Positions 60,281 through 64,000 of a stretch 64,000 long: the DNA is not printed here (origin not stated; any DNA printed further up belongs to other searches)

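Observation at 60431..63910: Self-contained cohesin-dockerin scaffold fused to a secreted HExxH metalloprotease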

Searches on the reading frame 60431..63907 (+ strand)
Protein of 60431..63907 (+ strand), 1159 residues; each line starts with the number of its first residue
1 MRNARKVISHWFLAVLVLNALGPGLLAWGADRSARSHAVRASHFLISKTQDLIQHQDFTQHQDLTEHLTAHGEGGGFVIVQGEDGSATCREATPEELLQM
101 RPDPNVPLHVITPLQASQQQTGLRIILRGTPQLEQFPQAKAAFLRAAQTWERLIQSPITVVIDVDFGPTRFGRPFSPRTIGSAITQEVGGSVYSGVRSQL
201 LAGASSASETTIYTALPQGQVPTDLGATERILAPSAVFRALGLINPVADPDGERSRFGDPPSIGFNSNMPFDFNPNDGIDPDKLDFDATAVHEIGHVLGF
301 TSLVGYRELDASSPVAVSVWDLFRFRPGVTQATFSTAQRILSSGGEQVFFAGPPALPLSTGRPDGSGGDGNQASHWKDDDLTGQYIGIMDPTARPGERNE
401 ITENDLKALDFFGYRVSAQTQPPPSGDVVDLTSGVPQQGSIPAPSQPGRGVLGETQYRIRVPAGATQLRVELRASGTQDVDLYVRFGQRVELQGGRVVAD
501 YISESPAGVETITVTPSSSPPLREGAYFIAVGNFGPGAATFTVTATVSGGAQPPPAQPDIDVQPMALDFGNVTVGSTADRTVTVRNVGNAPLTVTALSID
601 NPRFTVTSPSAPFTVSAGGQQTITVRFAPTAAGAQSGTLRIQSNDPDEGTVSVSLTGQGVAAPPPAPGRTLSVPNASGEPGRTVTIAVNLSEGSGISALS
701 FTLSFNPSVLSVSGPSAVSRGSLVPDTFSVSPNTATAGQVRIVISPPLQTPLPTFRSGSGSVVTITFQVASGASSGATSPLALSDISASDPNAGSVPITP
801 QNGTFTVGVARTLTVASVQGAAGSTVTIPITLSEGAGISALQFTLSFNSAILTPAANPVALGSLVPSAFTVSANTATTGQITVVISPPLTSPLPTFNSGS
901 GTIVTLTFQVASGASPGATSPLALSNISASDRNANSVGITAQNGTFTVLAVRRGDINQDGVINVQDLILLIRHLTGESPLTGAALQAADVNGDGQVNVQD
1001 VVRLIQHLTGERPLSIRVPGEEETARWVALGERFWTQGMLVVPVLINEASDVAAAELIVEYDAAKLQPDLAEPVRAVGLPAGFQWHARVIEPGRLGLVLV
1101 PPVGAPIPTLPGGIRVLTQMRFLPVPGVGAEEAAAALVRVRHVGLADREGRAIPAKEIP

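Call 3: search_protein_families(library=pfam, proteins=[window:60431-63907:+], max_evalue=1)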
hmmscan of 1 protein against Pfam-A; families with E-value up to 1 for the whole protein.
window:60431-63907:+ (1159 aa): 24 families
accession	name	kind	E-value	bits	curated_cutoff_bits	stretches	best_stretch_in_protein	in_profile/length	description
PF00963.24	Cohesin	-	4.6e-31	108.3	24.1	3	670-807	2-139/139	Cohesin domain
PF15780.11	ASH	-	1.3e-15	57.8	27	1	565-646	12-93/98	Abnormal spindle-like microcephaly-assoc'd, ASPM-SPD-2-Hydin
PF00404.24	Dockerin_1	-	1.4e-14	54.4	22.9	1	954-1008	2-56/57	Dockerin type I domain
PF22544.2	HYDIN_VesB_CFA65-like_Ig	-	4.6e-14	52.9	25.5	1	558-654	1-98/100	HYDIN/CFA65/VesB-like, Ig-like domain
PF22073.2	Cep192_D4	-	3.1e-12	47.1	35.5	1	558-659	2-111/112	Cep192 domain 4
PF12371.14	TMEM131_like_N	-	1.5e-09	38.4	28.8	1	562-642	3-83/84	Transmembrane protein 131-like N-terminal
PF07610.17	DUF1573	-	4.4e-07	30.3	26.1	1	564-657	5-96/98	Protein of unknown function (DUF1573)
PF22067.2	Cep192_D3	-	1.1e-05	25.9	27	1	564-641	8-82/99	Cep192 domain 3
PF00036.39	EF-hand_1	-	1.3e-05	24.8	25.4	1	984-1007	5-28/29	EF hand domain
PF13202.12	EF-hand_5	-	0.0007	19.4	25.9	1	984-1000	4-20/25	EF hand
PF22066.2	Cep192_D8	-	0.0013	19.4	33.5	1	567-658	13-99/101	Cep192 domain 8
PF13499.12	EF-hand_7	-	0.0017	19.1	30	1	955-1005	12-66/67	EF-hand domain pair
PF24798.1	Ig-CFAP74_4th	-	0.0027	18.2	28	1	563-644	2-82/95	CFAP74 forth Ig-like domain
PF24507.1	Ig_CFAP65_4th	-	0.0056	17.5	27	1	581-658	1-75/76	CFAP65, fourth Ig-like domain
PF13405.12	EF-hand_6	-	0.0075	16.4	25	0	985-1007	6-28/30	EF-hand domain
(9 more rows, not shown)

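Call 4: search_protein_families(library=ncbifam, proteins=[window:60431-63907:+], max_evalue=1)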
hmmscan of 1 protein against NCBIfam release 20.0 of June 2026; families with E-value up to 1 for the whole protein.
window:60431-63907:+ (1159 aa): 6 families
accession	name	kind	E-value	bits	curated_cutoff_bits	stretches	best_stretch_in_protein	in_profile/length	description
NF038122.1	metallo_LGF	subfamily_domain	7.5e-65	219.7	80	1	138-414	2-273/274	NF038122 family metalloprotease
NF012200.0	choice_anch_D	domain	1.9e-24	86.2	45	1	554-648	11-108/108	choice-of-anchor D domain-containing protein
NF049990.1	CellobisidaseCelK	equivalog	1.9e-06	26.3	1700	1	951-1010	827-884/889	cellulose 1,4-beta-cellobiosidase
NF041425.1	OS_HP2_seleno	subfamily_domain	0.00013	22.2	100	1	566-658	5-96/98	OS_HP2 family (seleno)protein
NF045500.1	Omp28_seleno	equivalog_domain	0.0083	15.5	200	1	950-1007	318-374/377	Omp28-related selenoprotein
NF033506.0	PACE-CTERM-PROT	exception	0.68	8.5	110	1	576-628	124-177/627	putative S-layer protein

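Call 8: find_homologous_proteins(query=window:60431-63907:+, max_evalue=0.00001)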
Query window:60431-63907:+ (1159 aa): 1006 proteins with E <= 0.00001 among 8000 candidates; the best 120 are listed.
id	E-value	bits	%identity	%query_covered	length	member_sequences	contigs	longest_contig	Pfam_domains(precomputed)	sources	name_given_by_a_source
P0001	0.0e+0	2252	100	89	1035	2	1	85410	PF22073.3,PF15780.12,PF07610.18,PF00404.25,PF00963.25,PF22067.3,PF12371.15,PF00036.39,PF22544.3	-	-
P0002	0.0e+0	2040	82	100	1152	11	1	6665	PF22073.3,PF15780.12,PF00404.25,PF00963.25,PF12371.15,PF00036.39,PF22544.3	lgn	-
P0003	0.0e+0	2001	81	100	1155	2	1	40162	PF22073.3,PF15780.12,PF07610.18,PF00404.25,PF00963.25,PF12371.15,PF00036.39,PF22544.3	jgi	-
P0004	0.0e+0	1864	79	95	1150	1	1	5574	PF22073.3,PF15780.12,PF07610.18,PF00404.25,PF00963.25,PF12371.15,PF00036.39,PF22544.3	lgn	-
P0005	0.0e+0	1856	82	91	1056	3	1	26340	PF22073.3,PF04151.22,PF15780.12,PF07610.18,PF00404.25,PF00963.25,PF22067.3,PF12371.15,PF00036.39,PF22544.3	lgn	-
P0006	0.0e+0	1844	78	95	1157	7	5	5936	PF22073.3,PF15780.12,PF07610.18,PF00404.25,PF00963.25,PF12371.15,PF00036.39,PF22544.3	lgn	-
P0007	0.0e+0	1812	75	99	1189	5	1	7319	PF22073.3,PF15780.12,PF07610.18,PF00404.25,PF00963.25,PF22067.3,PF12371.15,PF00036.39,PF22544.3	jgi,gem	-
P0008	0.0e+0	1805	77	94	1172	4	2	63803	PF22073.3,PF15780.12,PF07610.18,PF00404.25,PF00963.25,PF22067.3,PF12371.15,PF00036.39,PF22544.3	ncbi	-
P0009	0.0e+0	1773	73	99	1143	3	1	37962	PF22073.3,PF15780.12,PF07610.18,PF00404.25,PF00963.25,PF12371.15,PF00036.39,PF22544.3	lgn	-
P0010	0.0e+0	1751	75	94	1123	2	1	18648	PF22073.3,PF15780.12,PF00404.25,PF00963.25,PF12371.15,PF22544.3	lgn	-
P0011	0.0e+0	1745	75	97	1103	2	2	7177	PF22073.3,PF15780.12,PF07610.18,PF00404.25,PF00963.25,PF12371.15,PF00036.39,PF22544.3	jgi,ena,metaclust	metaclust:\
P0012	0.0e+0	1647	75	88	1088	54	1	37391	PF22073.3,PF15780.12,PF07610.18,PF00404.25,PF00963.25,PF22067.3,PF12371.15,PF00036.39,PF22544.3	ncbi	-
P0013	0.0e+0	1119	57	41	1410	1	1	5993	PF22073.3,PF04151.22,PF15780.12,PF00404.25,PF00963.25,PF22544.3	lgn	-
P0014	0.0e+0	1119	56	41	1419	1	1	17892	PF22073.3,PF04151.22,PF15780.12,PF00404.25,PF00963.25,PF12371.15,PF22544.3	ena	-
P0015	0.0e+0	1117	57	41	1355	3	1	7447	PF22073.3,PF15780.12,PF00404.25,PF00963.25,PF12371.15,PF00036.39,PF22544.3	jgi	jgi:hypothetical protein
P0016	0.0e+0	1110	51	30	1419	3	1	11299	PF22073.3,PF04151.22,PF15780.12,PF07610.18,PF00404.25,PF00963.25,PF12371.15,PF22544.3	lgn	-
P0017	0.0e+0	1096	56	41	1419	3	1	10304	PF22073.3,PF04151.22,PF15780.12,PF00404.25,PF00963.25,PF12371.15,PF22544.3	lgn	-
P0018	0.0e+0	1096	58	37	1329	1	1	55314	PF22073.3,PF15780.12,PF00404.25,PF00963.25,PF00036.39,PF22544.3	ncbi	-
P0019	3.7e-281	954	64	42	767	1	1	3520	PF04151.22,PF08308.18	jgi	jgi:uncharacterized protein YneR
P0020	5.4e-272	924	60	41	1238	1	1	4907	PF05436.18,PF04151.22,PF00963.25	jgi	jgi:uncharacterized protein YneR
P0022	1.2e-233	797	62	40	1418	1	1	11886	PF19190.7,PF04151.22,PF00963.25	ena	-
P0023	1.0e-232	794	62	29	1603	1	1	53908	PF04151.22,PF00963.25,PF13004.14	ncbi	-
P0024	1.4e-232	793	59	44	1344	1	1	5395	PF04151.22,PF00963.25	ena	-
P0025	1.6e-228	780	45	66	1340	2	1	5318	PF04151.22,PF00963.25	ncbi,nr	ncbi:MAG TPA: NF038122 family metalloprotease [Blastocatellia bacterium]|nr:NF038122 family metallop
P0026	1.8e-218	747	59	31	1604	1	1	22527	PF19190.7,PF04151.22,PF00963.25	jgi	jgi:uncharacterized protein (TIGR03437 family)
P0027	1.5e-209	717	56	43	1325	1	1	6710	PF04151.22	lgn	-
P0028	3.2e-207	709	55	43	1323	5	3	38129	PF04151.22,PF00963.25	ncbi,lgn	-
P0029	1.0e-200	688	55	32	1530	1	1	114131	PF04151.22,PF00963.25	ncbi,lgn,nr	ncbi:MAG: NF038122 family metalloprotease [Acidobacteria bacterium]|nr:NF038122 family metalloprotea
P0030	8.8e-198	678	59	30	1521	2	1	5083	PF04151.22,PF00963.25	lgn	-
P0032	4.6e-175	603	60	42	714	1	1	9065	PF04151.22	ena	-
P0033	6.6e-175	602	56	32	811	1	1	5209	PF04151.22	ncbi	ncbi:MAG: NF038122 family metalloprotease, partial [Blastocatellia bacterium]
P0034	7.5e-175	602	57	32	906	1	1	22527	PF04151.22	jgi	jgi:hypothetical protein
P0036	6.4e-172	592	52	41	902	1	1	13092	PF04151.22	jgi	jgi:uncharacterized protein (TIGR03437 family)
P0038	9.4e-169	582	54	48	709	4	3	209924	PF04151.22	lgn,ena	-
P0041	1.9e-168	581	60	42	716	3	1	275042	PF04151.22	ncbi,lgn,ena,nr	ncbi:MAG TPA: NF038122 family metalloprotease [Blastocatellia bacterium]|nr:NF038122 family metallop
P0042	2.6e-168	581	55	31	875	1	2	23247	PF22073.3,PF04151.22,PF15780.12,PF07610.18,PF12371.15,PF22544.3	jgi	jgi:uncharacterized protein (TIGR03437 family)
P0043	3.2e-168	580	58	42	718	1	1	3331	PF04151.22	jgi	jgi:hypothetical protein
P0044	5.3e-168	579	60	42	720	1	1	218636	PF04151.22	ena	-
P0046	9.1e-168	579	55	32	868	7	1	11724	PF22073.3,PF04151.22,PF15780.12,PF07610.18,PF12371.15,PF22544.3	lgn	-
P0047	1.2e-167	578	59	42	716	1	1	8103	PF04151.22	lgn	-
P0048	1.6e-167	578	60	40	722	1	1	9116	PF04151.22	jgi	jgi:hypothetical protein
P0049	2.1e-167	578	54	31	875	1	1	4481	PF22073.3,PF04151.22,PF15780.12,PF12371.15,PF22544.3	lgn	-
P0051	5.6e-166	573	58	30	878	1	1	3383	PF22073.3,PF04151.22,PF15780.12,PF12371.15,PF22544.3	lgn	-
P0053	3.5e-165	570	58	43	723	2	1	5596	PF04151.22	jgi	-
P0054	4.8e-165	570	56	30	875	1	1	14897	PF22073.3,PF15780.12,PF12371.15,PF22544.3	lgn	-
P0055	5.5e-165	570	56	30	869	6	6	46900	PF22073.3,PF04151.22,PF15780.12,PF07610.18,PF24770.2,PF22067.3,PF12371.15,PF22544.3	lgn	-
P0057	9.7e-165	569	57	42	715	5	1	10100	PF04151.22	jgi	-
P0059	2.0e-164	568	55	31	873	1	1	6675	PF22073.3,PF04151.22,PF15780.12,PF12371.15,PF22544.3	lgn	-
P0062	4.3e-164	567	57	44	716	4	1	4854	PF04151.22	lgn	-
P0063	8.6e-164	566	57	42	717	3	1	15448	-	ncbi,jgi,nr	ncbi:MAG TPA: NF038122 family metalloprotease [Blastocatellia bacterium]|jgi:hypothetical protein|nr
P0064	1.4e-163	565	58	42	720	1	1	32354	PF04151.22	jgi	jgi:hypothetical protein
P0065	1.5e-163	565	55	42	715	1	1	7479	PF04151.22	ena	-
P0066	1.7e-163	565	56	30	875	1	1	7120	PF22073.3,PF15780.12,PF07610.18,PF12371.15,PF22544.3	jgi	jgi:uncharacterized protein (TIGR03437 family)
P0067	2.0e-163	564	55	31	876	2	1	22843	PF22073.3,PF04151.22,PF15780.12,PF22544.3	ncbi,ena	-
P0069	8.9e-163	562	59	41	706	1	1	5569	PF04151.22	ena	-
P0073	4.4e-162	560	58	42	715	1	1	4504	PF04151.22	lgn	-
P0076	1.6e-161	558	56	30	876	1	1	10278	PF22073.3,PF15780.12,PF22544.3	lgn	-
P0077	2.3e-161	558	54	31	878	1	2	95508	PF22073.3,PF04151.22,PF15780.12,PF12371.15,PF22544.3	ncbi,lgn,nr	ncbi:MAG: choice-of-anchor D domain-containing protein [Acidobacteria bacterium]|nr:choice-of-anchor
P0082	1.9e-160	554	59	41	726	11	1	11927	-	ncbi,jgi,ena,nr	ncbi:MAG TPA: NF038122 family metalloprotease [Blastocatellia bacterium]|nr:NF038122 family metallop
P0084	4.1e-160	553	56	30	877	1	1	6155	PF22073.3,PF15780.12,PF12371.15,PF22544.3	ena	-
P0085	1.1e-159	552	56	42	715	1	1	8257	PF04151.22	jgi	jgi:hypothetical protein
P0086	1.6e-159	551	56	42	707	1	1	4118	PF04151.22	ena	-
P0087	4.7e-159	550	53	32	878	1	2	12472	PF22073.3,PF04151.22,PF15780.12,PF12371.15,PF22544.3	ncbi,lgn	-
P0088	8.7e-159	549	55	43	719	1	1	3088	PF04151.22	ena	-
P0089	9.6e-159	549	53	31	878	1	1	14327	PF22073.3,PF04151.22,PF15780.12,PF22544.3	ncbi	-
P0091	1.8e-158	548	54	31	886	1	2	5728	PF22073.3,PF04151.22,PF15780.12,PF22544.3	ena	-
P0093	6.3e-158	546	55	31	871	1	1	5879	PF22073.3,PF04151.22,PF15780.12,PF12371.15,PF22544.3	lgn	-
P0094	1.0e-157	545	56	42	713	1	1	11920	PF04151.22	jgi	jgi:hypothetical protein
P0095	1.5e-157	545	56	43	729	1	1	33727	PF04151.22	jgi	jgi:hypothetical protein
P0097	3.8e-156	540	55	31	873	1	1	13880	PF22073.3,PF04151.22,PF15780.12,PF12371.15,PF22544.3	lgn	-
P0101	1.2e-155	539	54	43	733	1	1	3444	PF04151.22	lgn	-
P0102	1.2e-155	539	57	40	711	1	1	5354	PF04151.22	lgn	-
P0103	1.2e-155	539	43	60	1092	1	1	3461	PF22073.3,PF15780.12,PF00963.25,PF12371.15,PF22544.3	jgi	jgi:hypothetical protein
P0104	1.8e-155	538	56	40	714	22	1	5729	PF04151.22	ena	-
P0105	2.3e-155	538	56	32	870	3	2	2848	PF22073.3,PF04151.22,PF15780.12,PF22544.3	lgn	-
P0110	1.1e-154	535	55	43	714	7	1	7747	PF04151.22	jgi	-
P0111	1.7e-154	535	56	31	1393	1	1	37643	PF04151.22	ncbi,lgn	-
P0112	6.1e-154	533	54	32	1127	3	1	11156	PF04151.22,PF00963.25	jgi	jgi:hypothetical protein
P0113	6.5e-154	533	58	30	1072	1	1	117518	PF22073.3,PF15780.12,PF00963.25,PF12371.15,PF22544.3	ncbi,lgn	-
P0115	1.6e-153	532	51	30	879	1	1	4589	PF22073.3,PF15780.12,PF22544.3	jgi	jgi:uncharacterized protein (TIGR03437 family)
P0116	2.8e-153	531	56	40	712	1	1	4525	PF04151.22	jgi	jgi:hypothetical protein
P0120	1.1e-152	529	49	12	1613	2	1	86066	PF13365.13,PF04151.22,PF14524.13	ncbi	ncbi:MAG: pre-peptidase C-terminal domain-containing protein [Bryobacteraceae bacterium]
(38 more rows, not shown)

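Call 19: find_encoding_contigs(protein=P0001, flank=10000, max_places=3)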
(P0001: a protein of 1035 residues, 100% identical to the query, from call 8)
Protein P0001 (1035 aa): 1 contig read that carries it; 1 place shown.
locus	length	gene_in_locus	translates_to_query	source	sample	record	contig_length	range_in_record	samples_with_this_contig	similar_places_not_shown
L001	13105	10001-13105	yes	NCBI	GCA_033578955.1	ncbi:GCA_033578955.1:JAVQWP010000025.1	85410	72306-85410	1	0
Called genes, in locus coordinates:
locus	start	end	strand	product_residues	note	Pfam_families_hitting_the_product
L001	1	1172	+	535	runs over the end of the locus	PF13506:Glyco_transf_21, PF00535:Glycos_transf_2, PF10111:Glyco_tranf_2_2 (faint), PF13641:Glyco_tranf_2_3, PF13632:Glyco_trans_2_3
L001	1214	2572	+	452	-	PF05195:AMP_N, PF00557:Peptidase_M24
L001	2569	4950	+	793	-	PF05192:MutS_III, PF00488:MutS_V, PF20297:MSSS, PF01713:Smr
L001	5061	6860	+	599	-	PF01807:Zn_ribbon_DnaG, PF08275:DNAG_N, PF01751:Toprim, PF13155:Toprim_2, PF13362:Toprim_3, PF13662:Toprim_4, PF10410:DnaB_bind (weak)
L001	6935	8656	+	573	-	PF03979:Sigma70_r1_1, PF00140:Sigma70_r1_2, PF04542:Sigma70_r2, PF04539:Sigma70_r3, PF04545:Sigma70_r4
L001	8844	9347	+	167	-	PF13248:Zn_ribbon_3 (weak), PF19762:DUF6249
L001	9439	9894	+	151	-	PF19762:DUF6249 (weak)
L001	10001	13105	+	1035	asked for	PF07610:DUF1573 (weak), PF12371:TMEM131_like_N, PF15780:ASH, PF22067:Cep192_D3 (faint), PF22073:Cep192_D4, PF22544:HYDIN_VesB_CFA65-like_Ig, PF00963:Cohesin, PF00404:Dockerin_1, +1 more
